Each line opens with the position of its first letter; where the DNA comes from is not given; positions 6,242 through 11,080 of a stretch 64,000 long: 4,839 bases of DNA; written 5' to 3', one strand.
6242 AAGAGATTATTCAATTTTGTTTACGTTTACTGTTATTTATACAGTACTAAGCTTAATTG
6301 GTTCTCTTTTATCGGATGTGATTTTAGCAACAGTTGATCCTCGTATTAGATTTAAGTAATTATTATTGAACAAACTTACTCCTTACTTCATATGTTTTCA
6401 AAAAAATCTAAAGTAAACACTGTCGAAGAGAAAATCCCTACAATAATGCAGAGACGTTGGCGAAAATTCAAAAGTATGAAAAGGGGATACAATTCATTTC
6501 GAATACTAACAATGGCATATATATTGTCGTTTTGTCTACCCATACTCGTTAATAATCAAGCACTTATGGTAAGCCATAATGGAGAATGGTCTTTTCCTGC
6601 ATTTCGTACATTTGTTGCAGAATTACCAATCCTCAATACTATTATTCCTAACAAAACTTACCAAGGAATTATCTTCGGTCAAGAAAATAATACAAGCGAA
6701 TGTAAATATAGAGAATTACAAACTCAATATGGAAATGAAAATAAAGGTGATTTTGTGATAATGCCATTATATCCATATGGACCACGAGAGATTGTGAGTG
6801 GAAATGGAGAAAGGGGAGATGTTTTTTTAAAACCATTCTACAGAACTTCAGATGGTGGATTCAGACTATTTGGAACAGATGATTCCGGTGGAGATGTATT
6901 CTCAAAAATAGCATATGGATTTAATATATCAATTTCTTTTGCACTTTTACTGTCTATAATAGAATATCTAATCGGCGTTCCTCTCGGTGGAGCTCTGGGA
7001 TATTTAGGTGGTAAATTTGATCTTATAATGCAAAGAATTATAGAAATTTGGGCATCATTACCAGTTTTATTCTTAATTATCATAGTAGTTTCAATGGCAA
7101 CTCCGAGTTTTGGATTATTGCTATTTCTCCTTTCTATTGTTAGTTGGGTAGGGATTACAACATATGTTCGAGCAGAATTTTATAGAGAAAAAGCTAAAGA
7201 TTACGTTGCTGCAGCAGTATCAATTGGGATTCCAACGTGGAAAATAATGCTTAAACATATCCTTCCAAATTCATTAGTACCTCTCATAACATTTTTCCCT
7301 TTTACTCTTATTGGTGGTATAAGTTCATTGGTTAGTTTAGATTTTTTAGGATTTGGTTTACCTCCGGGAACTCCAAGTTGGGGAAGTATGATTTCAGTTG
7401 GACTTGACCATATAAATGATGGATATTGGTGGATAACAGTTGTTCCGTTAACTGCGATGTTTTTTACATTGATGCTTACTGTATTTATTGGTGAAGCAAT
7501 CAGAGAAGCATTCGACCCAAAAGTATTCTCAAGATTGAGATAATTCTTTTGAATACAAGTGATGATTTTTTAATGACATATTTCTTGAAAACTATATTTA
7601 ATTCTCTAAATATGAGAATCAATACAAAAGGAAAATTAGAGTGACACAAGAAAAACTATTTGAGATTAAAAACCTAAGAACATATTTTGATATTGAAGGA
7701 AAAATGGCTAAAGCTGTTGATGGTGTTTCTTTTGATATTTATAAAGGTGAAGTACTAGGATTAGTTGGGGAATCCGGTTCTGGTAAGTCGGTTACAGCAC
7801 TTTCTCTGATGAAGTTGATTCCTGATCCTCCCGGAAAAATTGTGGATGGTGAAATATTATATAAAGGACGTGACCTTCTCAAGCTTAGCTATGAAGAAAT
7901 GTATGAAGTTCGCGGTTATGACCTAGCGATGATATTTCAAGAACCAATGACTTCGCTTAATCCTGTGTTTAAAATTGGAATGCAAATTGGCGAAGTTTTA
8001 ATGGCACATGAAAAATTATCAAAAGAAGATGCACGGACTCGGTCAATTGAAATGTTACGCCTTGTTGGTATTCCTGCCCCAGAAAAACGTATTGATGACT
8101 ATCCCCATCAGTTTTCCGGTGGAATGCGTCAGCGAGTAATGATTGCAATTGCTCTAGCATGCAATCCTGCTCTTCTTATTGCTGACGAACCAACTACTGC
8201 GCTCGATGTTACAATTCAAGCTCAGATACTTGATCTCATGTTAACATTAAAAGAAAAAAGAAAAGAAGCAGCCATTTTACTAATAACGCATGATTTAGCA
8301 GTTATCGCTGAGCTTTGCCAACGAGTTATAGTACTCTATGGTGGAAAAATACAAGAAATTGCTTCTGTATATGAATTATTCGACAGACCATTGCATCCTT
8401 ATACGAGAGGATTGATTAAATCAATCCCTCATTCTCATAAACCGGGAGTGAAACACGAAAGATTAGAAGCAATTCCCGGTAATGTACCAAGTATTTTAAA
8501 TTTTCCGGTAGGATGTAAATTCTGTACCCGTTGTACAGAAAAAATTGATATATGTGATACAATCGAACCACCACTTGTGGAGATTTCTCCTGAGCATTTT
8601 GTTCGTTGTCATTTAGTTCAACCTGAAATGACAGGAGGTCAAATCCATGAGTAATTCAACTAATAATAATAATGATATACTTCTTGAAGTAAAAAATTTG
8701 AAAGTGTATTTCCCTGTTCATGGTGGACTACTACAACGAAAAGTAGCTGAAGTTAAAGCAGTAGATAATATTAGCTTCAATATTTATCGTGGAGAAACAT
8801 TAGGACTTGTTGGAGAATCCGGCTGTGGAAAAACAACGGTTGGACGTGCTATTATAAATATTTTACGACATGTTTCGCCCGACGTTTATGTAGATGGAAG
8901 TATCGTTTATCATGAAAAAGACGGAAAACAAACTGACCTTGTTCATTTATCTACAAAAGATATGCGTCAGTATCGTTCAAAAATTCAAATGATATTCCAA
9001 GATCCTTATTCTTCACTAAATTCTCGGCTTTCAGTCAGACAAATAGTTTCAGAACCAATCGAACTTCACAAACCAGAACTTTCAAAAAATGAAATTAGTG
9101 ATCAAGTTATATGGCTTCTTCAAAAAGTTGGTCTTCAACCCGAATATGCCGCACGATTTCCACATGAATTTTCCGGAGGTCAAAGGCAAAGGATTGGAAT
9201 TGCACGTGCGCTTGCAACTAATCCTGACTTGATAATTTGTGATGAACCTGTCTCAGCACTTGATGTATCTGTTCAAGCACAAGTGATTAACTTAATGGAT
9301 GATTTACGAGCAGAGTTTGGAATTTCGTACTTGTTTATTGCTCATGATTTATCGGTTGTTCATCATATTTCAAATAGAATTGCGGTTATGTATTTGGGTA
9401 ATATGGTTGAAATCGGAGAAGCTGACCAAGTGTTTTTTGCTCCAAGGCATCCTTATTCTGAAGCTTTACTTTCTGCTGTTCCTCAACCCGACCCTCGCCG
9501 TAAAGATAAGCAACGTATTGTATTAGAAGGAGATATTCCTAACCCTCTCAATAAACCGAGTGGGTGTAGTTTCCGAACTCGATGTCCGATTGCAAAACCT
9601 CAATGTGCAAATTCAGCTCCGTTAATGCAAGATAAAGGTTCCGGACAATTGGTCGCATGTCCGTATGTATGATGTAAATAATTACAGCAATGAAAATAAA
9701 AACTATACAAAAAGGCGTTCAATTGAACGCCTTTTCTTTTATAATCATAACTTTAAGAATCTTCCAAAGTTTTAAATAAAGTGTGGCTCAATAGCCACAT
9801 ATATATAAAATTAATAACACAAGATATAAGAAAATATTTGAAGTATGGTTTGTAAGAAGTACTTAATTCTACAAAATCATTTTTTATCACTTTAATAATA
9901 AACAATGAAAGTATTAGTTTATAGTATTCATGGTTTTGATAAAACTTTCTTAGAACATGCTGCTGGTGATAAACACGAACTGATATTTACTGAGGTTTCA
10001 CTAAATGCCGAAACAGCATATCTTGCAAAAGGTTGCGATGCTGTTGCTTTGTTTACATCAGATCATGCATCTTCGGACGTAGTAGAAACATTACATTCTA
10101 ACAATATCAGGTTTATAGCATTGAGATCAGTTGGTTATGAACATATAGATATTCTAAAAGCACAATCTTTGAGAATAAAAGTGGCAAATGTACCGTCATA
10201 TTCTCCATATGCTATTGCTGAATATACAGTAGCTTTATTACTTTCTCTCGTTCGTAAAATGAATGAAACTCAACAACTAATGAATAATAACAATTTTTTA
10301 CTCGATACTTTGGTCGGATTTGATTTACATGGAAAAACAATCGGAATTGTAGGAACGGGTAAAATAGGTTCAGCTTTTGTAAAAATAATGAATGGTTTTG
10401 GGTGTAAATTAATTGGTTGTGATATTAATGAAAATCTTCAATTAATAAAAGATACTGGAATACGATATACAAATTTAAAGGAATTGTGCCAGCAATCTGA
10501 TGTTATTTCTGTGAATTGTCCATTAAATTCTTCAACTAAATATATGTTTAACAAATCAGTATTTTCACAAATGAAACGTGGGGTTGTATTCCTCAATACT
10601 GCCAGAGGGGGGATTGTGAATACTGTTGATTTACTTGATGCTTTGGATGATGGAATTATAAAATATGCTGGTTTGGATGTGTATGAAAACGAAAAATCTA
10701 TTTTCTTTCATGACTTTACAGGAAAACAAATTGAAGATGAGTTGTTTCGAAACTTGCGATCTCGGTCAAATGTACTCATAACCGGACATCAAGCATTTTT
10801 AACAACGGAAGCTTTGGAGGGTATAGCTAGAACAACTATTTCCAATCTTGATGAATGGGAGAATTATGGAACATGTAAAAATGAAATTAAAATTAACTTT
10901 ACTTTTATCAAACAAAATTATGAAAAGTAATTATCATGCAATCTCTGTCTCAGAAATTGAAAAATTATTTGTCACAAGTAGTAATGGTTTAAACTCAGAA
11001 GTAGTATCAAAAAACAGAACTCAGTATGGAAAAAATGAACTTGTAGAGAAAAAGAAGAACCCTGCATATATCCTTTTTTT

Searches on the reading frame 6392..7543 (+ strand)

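Call 36: search_protein_families(library=pfam, proteins=[window:6392-7543:+], max_evalue=0.00001)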
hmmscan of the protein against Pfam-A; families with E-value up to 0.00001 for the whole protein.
window:6392-7543:+ (383 aa): 1 family
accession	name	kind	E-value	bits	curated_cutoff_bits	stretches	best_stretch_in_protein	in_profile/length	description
PF00528.27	BPD_transp_1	-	2.3e-29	102.9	26.4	1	195-378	1-182/184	Binding-protein-dependent transport system inner membrane component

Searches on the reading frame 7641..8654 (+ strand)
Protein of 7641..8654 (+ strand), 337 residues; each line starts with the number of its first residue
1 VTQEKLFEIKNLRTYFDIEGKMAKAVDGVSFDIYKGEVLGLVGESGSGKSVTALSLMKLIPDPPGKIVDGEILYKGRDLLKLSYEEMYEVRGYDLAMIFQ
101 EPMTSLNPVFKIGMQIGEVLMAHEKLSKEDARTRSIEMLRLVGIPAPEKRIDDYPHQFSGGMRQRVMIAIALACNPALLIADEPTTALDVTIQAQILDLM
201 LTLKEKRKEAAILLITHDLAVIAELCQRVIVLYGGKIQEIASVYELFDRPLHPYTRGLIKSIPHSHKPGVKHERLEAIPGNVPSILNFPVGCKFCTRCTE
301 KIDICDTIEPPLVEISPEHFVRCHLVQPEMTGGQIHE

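Call 36: search_protein_families(library=pfam, proteins=[window:7641-8654:+], max_evalue=0.00001)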
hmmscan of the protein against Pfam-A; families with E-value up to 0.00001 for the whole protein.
window:7641-8654:+ (337 aa): 3 families
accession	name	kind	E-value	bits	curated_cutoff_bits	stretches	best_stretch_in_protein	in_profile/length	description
PF00005.33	ABC_tran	-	5.2e-27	95.6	25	1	27-186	2-137/137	ABC transporter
PF08352.17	oligo_HPY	-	4.2e-18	65.9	27.1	1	239-305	2-65/65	Oligopeptide/dipeptide transporter, C-terminal region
PF13304.12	AAA_21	-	1.4e-06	29.1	27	0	150-222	230-303/304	AAA domain, putative AbiEii toxin, Type IV TA system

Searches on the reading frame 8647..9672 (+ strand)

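Call 36: search_protein_families(library=pfam, proteins=[window:8647-9672:+], max_evalue=0.00001)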
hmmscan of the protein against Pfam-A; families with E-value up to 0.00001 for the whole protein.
window:8647-9672:+ (341 aa): 2 families
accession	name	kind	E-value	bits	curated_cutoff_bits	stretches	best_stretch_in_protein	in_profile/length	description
PF00005.33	ABC_tran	-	5.5e-30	105.2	25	1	40-202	2-136/137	ABC transporter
PF08352.17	oligo_HPY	-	5.3e-18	65.6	27.1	1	254-320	1-65/65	Oligopeptide/dipeptide transporter, C-terminal region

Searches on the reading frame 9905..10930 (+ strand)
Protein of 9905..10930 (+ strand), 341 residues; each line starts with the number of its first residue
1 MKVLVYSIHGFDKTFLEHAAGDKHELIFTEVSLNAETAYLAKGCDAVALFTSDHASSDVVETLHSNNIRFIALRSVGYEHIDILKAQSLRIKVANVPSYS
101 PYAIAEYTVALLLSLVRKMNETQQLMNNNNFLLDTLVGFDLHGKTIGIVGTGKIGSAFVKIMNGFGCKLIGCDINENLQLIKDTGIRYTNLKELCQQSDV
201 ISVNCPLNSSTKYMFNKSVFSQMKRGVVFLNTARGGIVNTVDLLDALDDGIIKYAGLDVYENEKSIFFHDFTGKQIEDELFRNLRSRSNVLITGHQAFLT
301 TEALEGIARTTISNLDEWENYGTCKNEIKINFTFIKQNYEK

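Call 36: search_protein_families(library=pfam, proteins=[window:9905-10930:+], max_evalue=0.00001)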
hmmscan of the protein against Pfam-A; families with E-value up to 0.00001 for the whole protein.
window:9905-10930:+ (341 aa): 3 families
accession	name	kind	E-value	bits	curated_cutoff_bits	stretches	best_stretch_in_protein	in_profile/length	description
PF02826.25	2-Hacid_dh_C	-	3e-50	170.5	25.1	1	109-297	1-178/178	D-isomer specific 2-hydroxyacid dehydrogenase, NAD binding domain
PF00389.36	2-Hacid_dh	-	7.1e-25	87.7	24.6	1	12-328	11-133/134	D-isomer specific 2-hydroxyacid dehydrogenase, catalytic domain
PF07991.19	KARI_N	-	8.3e-06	25.9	20.6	0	141-228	2-90/165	Acetohydroxy acid isomeroreductase, NADPH-binding domain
